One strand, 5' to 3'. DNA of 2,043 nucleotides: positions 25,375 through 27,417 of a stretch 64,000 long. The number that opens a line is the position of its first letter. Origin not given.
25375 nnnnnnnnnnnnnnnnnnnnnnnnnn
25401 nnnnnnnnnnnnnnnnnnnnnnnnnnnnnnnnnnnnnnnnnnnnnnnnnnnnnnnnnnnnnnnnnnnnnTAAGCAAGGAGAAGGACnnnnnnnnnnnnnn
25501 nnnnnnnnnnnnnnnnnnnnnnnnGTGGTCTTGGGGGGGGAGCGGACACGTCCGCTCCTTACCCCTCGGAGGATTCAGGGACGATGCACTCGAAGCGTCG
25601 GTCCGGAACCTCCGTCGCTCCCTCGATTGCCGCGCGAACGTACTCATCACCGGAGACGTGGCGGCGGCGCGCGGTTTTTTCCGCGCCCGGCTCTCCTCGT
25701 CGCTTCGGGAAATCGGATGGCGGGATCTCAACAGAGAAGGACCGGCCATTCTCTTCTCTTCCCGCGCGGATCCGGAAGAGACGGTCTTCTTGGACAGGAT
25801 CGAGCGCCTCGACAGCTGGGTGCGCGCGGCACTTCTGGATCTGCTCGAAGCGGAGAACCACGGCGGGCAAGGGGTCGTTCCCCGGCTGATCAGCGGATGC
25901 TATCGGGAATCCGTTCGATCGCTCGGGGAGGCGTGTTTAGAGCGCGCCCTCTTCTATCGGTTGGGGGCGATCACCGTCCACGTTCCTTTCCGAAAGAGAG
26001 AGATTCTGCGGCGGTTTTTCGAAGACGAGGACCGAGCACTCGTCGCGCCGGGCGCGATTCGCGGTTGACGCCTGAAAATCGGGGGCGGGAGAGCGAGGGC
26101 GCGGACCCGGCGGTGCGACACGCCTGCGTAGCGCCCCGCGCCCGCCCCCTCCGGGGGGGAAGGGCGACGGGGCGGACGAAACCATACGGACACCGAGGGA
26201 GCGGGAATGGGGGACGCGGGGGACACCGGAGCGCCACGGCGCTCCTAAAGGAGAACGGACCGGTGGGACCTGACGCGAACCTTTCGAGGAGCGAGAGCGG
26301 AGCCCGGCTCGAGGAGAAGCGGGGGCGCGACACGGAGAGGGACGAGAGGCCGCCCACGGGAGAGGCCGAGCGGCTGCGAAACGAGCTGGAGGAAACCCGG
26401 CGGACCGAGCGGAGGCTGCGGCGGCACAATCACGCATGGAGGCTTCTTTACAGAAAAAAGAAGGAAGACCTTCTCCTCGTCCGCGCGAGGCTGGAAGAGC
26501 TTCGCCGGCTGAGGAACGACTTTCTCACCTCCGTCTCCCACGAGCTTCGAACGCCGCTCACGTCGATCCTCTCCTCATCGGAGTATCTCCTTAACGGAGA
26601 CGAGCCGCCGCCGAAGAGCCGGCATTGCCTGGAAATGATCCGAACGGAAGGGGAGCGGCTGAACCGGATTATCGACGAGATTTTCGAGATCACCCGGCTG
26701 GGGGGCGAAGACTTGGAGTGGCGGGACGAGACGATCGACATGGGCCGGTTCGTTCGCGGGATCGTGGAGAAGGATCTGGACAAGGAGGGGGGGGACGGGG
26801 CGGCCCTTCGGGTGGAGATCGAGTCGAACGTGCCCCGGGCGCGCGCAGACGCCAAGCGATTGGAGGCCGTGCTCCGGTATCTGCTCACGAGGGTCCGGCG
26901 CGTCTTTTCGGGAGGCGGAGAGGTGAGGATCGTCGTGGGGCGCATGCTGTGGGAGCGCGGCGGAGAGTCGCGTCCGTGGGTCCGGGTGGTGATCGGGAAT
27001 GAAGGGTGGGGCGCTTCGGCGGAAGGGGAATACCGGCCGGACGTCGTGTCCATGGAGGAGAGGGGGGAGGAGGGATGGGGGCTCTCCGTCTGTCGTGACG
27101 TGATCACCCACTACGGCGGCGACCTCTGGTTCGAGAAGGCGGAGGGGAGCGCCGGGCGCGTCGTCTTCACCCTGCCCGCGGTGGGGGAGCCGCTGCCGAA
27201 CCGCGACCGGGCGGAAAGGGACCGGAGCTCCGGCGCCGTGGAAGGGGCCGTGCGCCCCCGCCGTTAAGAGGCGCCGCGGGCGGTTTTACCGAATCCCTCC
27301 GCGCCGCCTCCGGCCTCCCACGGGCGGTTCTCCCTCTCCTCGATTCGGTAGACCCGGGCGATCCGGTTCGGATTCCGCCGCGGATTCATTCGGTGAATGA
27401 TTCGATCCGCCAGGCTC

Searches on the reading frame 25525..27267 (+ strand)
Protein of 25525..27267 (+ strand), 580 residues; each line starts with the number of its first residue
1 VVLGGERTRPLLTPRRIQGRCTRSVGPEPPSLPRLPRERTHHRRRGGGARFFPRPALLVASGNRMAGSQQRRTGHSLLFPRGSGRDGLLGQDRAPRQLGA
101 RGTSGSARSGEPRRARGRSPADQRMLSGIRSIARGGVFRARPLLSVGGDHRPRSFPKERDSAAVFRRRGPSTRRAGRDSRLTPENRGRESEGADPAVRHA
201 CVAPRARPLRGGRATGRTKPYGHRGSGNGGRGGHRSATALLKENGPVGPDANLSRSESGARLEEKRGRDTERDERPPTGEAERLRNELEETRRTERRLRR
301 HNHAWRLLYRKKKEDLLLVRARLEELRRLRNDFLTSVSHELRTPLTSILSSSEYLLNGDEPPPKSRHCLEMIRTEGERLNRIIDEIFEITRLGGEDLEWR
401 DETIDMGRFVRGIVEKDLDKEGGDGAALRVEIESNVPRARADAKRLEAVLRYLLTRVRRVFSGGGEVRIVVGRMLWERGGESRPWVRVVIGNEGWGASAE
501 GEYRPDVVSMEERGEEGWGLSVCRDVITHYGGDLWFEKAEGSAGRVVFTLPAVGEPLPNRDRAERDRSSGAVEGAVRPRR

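Call 50: search_protein_families(library=pfam, proteins=[window:25525-27267:+], max_evalue=0.001)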
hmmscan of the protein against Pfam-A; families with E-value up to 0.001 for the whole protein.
window:25525-27267:+ (580 aa): 2 families
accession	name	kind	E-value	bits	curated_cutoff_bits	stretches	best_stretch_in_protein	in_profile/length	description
PF00512.31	HisKA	-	1e-16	61.2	26.9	1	330-393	2-64/66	His Kinase A (phospho-acceptor) domain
PF02518.31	HATPase_c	-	2.4e-06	28.4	26.4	1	442-552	2-109/111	Histidine kinase-, DNA gyrase B-, and HSP90-like ATPase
